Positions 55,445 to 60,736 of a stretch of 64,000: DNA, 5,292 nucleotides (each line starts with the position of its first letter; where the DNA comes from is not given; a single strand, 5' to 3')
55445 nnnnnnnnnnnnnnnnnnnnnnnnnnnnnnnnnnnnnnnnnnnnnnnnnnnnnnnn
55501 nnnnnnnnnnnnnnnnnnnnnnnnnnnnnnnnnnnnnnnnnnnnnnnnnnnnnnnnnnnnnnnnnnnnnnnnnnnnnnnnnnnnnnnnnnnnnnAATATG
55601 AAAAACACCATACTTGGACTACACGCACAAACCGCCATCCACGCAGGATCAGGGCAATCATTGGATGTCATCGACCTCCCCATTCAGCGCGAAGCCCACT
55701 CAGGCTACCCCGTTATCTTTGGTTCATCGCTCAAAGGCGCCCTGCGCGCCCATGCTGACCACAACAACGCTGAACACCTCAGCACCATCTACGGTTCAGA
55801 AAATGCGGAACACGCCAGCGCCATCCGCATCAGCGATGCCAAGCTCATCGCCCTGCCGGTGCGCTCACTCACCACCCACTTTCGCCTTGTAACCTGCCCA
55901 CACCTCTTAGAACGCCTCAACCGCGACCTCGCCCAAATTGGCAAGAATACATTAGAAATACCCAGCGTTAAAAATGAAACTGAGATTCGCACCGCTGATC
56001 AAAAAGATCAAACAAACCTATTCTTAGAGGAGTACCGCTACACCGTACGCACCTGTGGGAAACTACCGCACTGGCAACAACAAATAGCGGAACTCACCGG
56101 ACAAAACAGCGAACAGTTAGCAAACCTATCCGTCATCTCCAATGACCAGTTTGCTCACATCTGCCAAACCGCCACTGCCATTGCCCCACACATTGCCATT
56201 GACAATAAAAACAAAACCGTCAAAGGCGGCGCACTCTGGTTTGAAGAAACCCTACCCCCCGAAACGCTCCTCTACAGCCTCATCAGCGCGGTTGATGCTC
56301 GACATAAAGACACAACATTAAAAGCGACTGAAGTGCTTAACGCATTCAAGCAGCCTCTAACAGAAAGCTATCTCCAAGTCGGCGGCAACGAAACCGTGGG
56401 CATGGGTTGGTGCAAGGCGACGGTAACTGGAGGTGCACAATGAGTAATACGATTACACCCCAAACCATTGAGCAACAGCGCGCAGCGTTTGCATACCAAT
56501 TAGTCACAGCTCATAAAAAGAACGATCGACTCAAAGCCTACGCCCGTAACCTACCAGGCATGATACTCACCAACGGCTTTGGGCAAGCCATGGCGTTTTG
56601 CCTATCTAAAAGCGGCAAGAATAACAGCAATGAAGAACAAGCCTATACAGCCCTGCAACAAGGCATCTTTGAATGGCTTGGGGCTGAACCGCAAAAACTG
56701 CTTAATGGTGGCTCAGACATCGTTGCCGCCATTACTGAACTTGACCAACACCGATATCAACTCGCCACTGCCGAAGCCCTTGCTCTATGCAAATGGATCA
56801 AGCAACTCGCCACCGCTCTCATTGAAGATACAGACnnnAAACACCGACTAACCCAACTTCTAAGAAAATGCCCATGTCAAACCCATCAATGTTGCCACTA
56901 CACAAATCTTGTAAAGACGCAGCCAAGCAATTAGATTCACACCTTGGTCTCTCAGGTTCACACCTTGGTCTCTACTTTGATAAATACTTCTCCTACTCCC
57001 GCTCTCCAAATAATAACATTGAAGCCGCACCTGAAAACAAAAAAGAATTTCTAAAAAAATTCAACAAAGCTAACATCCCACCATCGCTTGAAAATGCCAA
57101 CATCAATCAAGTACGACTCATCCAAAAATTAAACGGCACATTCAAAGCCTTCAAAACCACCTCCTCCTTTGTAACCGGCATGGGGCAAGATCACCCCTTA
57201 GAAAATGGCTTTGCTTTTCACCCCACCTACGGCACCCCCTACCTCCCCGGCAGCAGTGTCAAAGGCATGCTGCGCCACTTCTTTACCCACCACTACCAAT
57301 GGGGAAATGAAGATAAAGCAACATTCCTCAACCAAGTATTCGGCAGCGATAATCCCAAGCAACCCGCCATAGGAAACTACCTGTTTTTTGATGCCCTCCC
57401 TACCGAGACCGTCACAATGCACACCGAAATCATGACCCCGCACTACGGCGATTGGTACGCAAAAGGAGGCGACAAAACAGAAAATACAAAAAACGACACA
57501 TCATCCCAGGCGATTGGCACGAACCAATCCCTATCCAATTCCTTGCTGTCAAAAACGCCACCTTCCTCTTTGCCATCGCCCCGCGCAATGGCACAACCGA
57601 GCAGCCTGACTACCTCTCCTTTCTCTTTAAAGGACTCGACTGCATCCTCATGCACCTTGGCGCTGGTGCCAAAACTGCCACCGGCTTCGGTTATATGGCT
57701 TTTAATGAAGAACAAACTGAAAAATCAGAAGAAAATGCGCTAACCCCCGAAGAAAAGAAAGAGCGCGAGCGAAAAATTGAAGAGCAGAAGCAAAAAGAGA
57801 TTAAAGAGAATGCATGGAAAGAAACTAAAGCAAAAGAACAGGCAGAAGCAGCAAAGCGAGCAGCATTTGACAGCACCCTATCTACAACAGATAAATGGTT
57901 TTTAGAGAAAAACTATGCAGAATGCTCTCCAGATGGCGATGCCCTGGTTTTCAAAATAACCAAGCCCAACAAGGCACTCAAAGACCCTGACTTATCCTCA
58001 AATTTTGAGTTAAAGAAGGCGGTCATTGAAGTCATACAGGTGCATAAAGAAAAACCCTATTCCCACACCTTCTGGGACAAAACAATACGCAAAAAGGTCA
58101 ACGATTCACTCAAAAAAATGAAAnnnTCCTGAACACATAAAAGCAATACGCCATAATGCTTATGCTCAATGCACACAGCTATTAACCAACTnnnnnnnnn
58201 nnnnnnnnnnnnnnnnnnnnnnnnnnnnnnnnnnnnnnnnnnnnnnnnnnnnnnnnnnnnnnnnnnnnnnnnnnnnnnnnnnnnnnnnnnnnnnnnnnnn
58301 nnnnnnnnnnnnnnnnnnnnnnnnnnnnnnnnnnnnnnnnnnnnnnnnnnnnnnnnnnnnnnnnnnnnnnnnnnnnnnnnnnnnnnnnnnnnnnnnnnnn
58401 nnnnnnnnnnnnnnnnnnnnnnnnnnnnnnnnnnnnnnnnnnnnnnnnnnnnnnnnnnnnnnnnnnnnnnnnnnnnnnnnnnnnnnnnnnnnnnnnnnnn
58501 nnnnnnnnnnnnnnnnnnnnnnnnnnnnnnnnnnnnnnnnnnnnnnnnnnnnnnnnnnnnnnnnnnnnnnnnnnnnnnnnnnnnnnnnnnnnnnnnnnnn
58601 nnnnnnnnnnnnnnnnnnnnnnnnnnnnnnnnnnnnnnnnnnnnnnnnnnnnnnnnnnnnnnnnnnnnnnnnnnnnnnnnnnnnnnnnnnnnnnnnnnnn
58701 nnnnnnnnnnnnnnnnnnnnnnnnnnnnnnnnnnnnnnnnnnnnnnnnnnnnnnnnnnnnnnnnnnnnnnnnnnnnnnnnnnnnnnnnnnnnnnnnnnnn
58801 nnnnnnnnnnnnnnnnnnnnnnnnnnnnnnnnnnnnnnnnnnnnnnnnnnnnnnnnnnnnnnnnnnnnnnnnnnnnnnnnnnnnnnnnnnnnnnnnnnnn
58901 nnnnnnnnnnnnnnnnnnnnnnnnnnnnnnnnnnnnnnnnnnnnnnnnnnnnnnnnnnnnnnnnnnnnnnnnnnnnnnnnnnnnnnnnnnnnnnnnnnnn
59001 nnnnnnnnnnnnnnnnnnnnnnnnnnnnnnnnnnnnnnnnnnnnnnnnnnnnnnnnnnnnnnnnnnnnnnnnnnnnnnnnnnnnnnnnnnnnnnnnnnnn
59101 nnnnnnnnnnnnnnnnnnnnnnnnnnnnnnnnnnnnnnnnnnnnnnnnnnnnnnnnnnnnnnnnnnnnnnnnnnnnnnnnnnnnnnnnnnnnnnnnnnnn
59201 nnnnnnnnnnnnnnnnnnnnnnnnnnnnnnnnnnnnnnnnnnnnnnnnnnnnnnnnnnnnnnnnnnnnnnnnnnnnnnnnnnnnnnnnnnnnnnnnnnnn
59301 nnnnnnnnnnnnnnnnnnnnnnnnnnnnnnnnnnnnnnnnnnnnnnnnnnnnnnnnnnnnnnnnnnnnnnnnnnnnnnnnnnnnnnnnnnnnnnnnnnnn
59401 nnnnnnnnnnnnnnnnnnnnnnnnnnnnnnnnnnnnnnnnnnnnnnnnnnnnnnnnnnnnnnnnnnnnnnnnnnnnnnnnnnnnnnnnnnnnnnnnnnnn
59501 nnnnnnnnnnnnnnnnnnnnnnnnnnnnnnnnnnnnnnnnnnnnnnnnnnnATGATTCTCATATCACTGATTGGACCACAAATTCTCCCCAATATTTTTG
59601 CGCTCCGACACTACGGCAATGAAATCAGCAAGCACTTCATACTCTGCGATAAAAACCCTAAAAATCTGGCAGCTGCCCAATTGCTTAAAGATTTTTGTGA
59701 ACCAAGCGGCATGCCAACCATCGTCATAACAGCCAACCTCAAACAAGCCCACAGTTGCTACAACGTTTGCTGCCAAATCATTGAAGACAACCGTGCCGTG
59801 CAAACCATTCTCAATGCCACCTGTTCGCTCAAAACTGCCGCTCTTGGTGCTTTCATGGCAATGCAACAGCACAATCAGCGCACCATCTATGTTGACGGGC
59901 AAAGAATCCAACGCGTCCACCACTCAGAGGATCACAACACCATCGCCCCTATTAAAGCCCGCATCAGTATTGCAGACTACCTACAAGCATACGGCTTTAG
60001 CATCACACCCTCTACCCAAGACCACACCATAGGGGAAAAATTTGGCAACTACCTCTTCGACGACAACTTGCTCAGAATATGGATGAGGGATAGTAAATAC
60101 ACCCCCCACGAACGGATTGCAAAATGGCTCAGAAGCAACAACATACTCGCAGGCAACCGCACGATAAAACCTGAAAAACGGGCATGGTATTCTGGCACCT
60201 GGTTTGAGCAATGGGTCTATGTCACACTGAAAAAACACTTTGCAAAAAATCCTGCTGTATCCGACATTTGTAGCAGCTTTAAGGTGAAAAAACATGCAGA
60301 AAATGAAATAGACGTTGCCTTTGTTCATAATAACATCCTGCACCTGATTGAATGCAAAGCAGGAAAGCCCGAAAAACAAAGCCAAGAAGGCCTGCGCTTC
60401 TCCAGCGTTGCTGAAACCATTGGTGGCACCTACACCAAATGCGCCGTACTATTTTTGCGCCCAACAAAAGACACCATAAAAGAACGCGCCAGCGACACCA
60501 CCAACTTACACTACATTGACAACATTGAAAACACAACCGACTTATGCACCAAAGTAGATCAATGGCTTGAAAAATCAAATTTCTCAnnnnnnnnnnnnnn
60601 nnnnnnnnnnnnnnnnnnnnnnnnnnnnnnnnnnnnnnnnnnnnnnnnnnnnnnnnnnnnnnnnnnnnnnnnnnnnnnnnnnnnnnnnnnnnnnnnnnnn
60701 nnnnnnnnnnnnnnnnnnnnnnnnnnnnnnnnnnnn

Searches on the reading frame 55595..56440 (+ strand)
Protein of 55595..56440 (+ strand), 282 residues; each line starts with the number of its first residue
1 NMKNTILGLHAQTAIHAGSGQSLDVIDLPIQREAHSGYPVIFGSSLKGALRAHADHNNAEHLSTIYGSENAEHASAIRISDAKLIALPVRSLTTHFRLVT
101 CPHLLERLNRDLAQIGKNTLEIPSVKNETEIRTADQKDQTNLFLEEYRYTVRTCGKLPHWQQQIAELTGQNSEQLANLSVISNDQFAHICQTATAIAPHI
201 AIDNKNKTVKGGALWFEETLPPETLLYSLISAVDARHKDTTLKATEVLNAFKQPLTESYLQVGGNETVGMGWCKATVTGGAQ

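Call 7: search_protein_families(library=pfam, proteins=[window:55595-56440:+], max_evalue=0.01)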
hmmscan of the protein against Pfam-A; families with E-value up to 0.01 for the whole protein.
window:55595-56440:+ (282 aa): 1 family
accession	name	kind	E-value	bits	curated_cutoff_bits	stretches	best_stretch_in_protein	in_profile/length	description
PF03787.20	RAMPs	-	1.4e-22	81.6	22.1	1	10-274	3-189/189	RAMP superfamily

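Call 8: search_protein_families(library=ncbifam, proteins=[window:55595-56440:+], max_evalue=0.01)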
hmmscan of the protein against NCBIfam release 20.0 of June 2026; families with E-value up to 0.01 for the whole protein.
window:55595-56440:+ (282 aa): 4 families
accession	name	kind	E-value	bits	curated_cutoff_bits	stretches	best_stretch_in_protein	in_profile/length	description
TIGR02580.1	cas_RAMP_Cmr4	equivalog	1.4e-64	218.6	87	1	7-274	3-283/283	type III-B CRISPR module RAMP protein Cmr4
TIGR02581.1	cas_cyan_RAMP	equivalog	8.1e-08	32.2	108.05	1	9-82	10-83/216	type III CRISPR-associated RAMP protein Csx7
TIGR02582.1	cas7_TM1809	equivalog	9.9e-05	22.4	90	1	10-131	11-136/203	type III-A CRISPR-associated RAMP protein Csm3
TIGR01898.1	cas_TM1791_cmr6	equivalog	0.0082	16.3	51.1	0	18-60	12-53/195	type III-B CRISPR module RAMP protein Cmr6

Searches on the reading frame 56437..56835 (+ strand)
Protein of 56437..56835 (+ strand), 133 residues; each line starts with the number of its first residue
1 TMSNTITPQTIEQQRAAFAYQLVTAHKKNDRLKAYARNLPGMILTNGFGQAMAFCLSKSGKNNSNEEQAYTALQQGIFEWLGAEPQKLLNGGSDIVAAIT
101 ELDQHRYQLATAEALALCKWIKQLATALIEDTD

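Call 7: search_protein_families(library=pfam, proteins=[window:56437-56835:+], max_evalue=0.01)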
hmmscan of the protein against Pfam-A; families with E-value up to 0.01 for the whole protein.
window:56437-56835:+ (133 aa): 2 families
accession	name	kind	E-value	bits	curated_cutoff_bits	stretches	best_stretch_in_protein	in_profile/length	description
PF09701.15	Cas_Cmr5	-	2.7e-29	102.2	21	1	12-127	2-118/119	CRISPR-associated protein (Cas_Cmr5)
PF08341.16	TED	-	0.0099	16.7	22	0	26-99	20-93/102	Thioester domain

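Call 8: search_protein_families(library=ncbifam, proteins=[window:56437-56835:+], max_evalue=0.01)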
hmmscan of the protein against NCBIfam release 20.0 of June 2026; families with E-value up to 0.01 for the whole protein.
window:56437-56835:+ (133 aa): 1 family
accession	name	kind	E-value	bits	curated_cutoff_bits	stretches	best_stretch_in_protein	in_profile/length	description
TIGR01881.1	cas_Cmr5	equivalog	7.6e-21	74.9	27.9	1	9-130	2-141/143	type III-B CRISPR module-associated protein Cmr5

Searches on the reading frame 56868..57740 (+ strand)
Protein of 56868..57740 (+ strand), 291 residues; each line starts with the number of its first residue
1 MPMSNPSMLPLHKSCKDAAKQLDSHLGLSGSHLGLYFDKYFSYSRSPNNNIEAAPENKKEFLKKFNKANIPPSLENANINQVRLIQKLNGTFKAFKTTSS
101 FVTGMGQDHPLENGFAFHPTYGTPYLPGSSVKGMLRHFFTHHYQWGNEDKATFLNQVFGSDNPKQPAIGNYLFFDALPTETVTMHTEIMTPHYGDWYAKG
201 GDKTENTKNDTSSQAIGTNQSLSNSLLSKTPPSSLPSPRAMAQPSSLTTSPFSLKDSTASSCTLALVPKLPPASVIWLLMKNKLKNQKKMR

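Call 7: search_protein_families(library=pfam, proteins=[window:56868-57740:+], max_evalue=0.01)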
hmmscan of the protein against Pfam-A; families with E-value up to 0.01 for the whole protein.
window:56868-57740:+ (291 aa): 1 family
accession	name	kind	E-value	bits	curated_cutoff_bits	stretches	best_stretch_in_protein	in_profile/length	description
PF03787.20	RAMPs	-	2.2e-12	48.3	22.1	1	95-178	2-91/189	RAMP superfamily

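Call 8: search_protein_families(library=ncbifam, proteins=[window:56868-57740:+], max_evalue=0.01)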
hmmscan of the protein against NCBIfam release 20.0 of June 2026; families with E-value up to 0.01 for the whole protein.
window:56868-57740:+ (291 aa): 4 families
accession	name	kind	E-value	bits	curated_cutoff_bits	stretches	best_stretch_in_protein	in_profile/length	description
TIGR01898.1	cas_TM1791_cmr6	equivalog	7.1e-20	72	51.1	1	95-201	3-132/195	type III-B CRISPR module RAMP protein Cmr6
TIGR01899.1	cas_TM1807_csm5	equivalog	1.8e-05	24.4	38.3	1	117-153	103-139/364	type III-A CRISPR-associated RAMP protein Csm5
TIGR02580.1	cas_RAMP_Cmr4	equivalog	3.9e-05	23.6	87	1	121-176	33-87/283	type III-B CRISPR module RAMP protein Cmr4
TIGR02582.1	cas7_TM1809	equivalog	0.0011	19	90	1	119-152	38-71/203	type III-A CRISPR-associated RAMP protein Csm3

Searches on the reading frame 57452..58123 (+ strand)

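Call 7: search_protein_families(library=pfam, proteins=[window:57452-58123:+], max_evalue=0.01)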
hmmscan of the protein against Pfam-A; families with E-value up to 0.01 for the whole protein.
window:57452-58123:+ (224 aa): 0 families

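Call 8: search_protein_families(library=ncbifam, proteins=[window:57452-58123:+], max_evalue=0.01)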
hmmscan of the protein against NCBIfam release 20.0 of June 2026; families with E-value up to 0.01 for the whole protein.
window:57452-58123:+ (224 aa): 1 family
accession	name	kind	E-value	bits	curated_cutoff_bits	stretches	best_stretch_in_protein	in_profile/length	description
TIGR01898.1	cas_TM1791_cmr6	equivalog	1.4e-10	41.7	51.1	1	11-82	126-194/195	type III-B CRISPR module RAMP protein Cmr6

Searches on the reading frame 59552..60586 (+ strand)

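Call 7: search_protein_families(library=pfam, proteins=[window:59552-60586:+], max_evalue=0.01)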
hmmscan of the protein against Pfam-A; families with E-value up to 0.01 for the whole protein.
window:59552-60586:+ (345 aa): 2 families
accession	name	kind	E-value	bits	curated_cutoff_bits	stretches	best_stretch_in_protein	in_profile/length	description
PF09002.17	Card1_endonuc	-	1.3e-12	47.8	26.4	1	209-339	4-133/136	Card1-like, endonuclease domain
PF23400.1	CARF_Card1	-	3.2e-08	34.1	24.6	1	2-143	1-146/146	Card1 CARF domain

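Call 8: search_protein_families(library=ncbifam, proteins=[window:59552-60586:+], max_evalue=0.01)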
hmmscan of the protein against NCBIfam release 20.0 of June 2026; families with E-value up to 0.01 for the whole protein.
window:59552-60586:+ (345 aa): 1 family
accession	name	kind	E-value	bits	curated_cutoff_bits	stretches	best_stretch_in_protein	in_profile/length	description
NF047453.1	PerABupregLA3781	equivalog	0.0033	17.7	160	0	265-299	60-94/100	LA_3781 family PerA/PerB upregulated protein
